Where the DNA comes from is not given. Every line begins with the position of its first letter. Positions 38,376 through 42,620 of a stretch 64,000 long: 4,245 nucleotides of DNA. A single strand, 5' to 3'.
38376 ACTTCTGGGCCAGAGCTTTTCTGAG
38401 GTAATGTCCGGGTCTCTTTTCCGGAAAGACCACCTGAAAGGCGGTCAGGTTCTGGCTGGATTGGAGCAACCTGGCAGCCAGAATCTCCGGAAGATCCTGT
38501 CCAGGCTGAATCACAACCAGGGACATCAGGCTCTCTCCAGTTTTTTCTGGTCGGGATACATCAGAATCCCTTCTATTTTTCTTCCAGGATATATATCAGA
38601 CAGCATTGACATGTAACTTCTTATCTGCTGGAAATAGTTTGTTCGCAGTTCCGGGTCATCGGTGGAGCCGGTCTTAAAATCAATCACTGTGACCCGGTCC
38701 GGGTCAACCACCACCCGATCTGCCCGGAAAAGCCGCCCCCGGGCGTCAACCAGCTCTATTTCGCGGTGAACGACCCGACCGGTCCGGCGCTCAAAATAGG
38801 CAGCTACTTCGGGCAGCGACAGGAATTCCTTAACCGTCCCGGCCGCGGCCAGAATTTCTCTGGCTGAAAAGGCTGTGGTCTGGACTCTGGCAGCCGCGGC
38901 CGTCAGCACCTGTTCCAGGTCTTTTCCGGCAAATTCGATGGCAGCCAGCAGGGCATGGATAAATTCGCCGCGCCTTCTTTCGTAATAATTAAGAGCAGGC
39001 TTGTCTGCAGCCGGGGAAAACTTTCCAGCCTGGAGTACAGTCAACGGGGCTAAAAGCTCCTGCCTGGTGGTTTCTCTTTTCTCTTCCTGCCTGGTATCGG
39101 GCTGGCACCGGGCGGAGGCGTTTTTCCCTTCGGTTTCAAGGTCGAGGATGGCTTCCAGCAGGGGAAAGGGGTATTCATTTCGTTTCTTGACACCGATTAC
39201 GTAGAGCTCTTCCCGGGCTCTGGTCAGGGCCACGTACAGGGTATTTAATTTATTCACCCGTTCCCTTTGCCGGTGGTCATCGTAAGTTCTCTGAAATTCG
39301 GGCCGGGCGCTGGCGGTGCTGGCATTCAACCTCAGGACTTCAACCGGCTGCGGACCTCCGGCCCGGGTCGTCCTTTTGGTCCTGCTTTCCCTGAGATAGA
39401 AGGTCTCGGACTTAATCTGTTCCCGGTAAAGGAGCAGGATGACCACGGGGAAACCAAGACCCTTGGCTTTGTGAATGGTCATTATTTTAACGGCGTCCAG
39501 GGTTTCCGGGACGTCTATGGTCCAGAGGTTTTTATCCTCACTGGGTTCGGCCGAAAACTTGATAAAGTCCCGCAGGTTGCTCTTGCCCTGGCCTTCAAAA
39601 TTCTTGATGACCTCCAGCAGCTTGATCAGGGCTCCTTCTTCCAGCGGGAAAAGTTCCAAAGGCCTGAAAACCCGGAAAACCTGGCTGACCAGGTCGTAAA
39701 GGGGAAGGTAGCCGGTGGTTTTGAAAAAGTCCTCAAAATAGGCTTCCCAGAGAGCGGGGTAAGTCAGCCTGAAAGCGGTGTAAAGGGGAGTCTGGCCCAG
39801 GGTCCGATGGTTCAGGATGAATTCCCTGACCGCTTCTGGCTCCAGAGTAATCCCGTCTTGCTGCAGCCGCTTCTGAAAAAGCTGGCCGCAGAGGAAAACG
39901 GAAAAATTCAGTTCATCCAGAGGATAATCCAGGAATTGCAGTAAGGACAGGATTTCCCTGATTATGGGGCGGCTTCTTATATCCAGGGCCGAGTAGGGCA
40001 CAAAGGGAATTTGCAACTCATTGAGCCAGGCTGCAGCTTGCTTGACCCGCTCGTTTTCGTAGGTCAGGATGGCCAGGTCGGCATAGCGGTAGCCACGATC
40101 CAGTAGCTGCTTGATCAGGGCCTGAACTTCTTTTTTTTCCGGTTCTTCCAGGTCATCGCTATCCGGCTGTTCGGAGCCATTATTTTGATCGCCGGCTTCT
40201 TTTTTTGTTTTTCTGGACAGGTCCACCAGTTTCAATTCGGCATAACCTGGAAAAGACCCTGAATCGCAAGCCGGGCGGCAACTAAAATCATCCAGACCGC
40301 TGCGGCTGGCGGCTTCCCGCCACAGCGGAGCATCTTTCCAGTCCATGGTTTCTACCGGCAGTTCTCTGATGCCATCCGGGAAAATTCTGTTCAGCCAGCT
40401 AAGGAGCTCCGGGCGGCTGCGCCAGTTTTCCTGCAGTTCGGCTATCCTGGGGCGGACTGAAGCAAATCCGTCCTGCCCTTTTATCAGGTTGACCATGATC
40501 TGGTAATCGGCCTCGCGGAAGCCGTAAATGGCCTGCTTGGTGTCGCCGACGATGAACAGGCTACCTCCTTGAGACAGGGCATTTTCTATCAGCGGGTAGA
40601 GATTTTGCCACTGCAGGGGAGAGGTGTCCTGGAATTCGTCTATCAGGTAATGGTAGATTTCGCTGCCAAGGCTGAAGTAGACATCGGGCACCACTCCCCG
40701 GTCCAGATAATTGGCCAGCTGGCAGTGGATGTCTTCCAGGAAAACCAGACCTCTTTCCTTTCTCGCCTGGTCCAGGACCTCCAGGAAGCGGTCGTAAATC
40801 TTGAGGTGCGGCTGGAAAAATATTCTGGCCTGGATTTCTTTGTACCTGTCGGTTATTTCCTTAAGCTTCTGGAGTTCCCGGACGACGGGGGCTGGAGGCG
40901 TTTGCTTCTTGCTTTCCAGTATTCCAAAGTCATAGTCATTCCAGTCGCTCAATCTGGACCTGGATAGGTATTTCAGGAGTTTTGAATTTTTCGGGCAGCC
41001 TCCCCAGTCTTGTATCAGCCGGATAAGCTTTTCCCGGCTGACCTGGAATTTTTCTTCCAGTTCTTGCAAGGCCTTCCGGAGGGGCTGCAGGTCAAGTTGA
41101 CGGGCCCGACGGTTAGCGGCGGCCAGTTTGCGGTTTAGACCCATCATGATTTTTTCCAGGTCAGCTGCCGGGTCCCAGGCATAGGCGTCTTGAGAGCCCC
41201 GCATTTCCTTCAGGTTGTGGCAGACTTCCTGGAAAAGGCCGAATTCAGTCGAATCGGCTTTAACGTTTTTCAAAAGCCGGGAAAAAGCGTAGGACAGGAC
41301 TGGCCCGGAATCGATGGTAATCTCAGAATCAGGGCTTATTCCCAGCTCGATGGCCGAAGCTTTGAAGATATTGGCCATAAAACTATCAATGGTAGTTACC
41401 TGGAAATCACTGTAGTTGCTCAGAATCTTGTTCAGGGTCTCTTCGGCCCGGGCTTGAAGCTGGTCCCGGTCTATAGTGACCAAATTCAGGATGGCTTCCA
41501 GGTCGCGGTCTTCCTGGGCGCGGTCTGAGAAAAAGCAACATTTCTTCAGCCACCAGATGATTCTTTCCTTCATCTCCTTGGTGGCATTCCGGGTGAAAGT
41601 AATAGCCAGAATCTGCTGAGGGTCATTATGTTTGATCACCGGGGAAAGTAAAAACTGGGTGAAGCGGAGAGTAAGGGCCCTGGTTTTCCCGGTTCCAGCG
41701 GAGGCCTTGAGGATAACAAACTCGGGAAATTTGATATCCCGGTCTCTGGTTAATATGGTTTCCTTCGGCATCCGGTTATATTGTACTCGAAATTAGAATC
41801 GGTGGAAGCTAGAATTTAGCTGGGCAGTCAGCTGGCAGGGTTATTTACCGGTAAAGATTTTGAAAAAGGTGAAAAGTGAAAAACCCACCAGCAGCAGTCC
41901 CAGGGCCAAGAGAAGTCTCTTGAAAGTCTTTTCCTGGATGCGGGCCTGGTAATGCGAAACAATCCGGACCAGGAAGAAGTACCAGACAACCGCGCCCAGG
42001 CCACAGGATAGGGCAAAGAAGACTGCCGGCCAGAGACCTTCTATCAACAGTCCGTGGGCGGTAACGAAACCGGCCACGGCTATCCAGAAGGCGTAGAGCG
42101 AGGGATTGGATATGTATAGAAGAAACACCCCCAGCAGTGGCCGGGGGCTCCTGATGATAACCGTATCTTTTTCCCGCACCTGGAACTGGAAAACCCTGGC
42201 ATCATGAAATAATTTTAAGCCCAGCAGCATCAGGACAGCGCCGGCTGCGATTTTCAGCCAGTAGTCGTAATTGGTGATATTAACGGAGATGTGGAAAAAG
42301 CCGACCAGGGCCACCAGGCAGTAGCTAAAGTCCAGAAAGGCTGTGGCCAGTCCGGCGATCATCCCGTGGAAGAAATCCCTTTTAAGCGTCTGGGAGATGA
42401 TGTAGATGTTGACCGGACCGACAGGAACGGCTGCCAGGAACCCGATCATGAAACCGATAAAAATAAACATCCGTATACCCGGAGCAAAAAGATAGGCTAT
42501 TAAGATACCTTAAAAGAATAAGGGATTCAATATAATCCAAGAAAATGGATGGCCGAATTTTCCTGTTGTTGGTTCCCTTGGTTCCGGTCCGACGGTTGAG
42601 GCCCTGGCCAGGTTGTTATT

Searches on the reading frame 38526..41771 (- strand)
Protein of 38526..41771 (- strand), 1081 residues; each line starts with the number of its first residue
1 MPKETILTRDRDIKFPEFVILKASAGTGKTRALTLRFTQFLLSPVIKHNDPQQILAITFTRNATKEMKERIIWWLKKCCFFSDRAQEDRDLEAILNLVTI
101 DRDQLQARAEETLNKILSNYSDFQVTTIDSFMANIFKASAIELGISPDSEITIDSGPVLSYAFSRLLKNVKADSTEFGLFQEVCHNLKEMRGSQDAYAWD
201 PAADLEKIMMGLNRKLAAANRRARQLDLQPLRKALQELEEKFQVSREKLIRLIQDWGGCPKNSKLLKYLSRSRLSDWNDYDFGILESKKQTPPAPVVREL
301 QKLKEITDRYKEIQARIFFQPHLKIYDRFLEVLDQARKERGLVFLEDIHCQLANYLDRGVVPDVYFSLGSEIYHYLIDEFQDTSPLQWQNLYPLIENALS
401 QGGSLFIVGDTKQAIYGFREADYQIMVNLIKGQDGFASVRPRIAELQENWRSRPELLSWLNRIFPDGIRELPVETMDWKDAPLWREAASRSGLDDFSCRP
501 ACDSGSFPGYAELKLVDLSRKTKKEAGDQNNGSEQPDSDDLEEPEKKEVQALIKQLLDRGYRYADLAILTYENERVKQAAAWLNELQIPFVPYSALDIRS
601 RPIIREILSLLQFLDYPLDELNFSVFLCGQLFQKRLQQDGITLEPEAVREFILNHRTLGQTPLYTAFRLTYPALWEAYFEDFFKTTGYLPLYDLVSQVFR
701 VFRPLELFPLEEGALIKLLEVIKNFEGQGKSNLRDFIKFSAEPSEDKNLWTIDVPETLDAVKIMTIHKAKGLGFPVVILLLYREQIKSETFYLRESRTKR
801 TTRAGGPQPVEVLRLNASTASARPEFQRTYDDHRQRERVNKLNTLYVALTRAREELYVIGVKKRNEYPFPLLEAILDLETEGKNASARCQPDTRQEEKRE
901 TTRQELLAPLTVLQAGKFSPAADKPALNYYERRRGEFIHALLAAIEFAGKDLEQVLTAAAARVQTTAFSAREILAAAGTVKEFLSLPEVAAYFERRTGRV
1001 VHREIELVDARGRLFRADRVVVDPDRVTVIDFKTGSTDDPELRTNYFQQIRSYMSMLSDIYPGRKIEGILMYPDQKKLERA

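Call 58: search_protein_families(library=pfam, proteins=[window:38526-41771:-], max_evalue=0.00001)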
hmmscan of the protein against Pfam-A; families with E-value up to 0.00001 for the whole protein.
window:38526-41771:- (1081 aa): 5 families
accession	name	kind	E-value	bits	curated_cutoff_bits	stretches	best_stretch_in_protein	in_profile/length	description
PF00580.27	UvrD-helicase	-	7.6e-37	127.9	23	1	19-430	16-267/271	UvrD/REP helicase N-terminal domain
PF13361.12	UvrD_C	-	2.4e-22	80.3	25.6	2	717-860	243-347/350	UvrD-like helicase C-terminal domain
PF13245.12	AAA_19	-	3.1e-12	47.3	25.1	1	18-75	13-62/134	AAA domain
PF13538.12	UvrD_C_2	-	2.6e-09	37.2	27.4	0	837-859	29-52/52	UvrD-like helicase C-terminal domain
PF12705.13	PDDEXK_1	-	9.4e-08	32.7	22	1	932-1062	35-176/247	PD-(D/E)XK nuclease superfamily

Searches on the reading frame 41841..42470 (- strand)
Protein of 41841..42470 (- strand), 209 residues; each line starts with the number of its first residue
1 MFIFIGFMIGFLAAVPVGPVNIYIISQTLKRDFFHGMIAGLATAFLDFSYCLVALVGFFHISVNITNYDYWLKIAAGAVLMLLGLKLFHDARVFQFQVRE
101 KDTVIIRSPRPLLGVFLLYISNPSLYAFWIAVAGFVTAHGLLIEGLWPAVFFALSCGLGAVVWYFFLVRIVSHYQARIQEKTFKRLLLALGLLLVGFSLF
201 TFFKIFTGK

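Call 58: search_protein_families(library=pfam, proteins=[window:41841-42470:-], max_evalue=0.00001)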
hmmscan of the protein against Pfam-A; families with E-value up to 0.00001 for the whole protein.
window:41841-42470:- (209 aa): 1 family
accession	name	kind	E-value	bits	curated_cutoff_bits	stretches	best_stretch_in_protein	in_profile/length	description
PF01810.24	LysE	-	1.2e-19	71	25.6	1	13-200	3-188/193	LysE type translocator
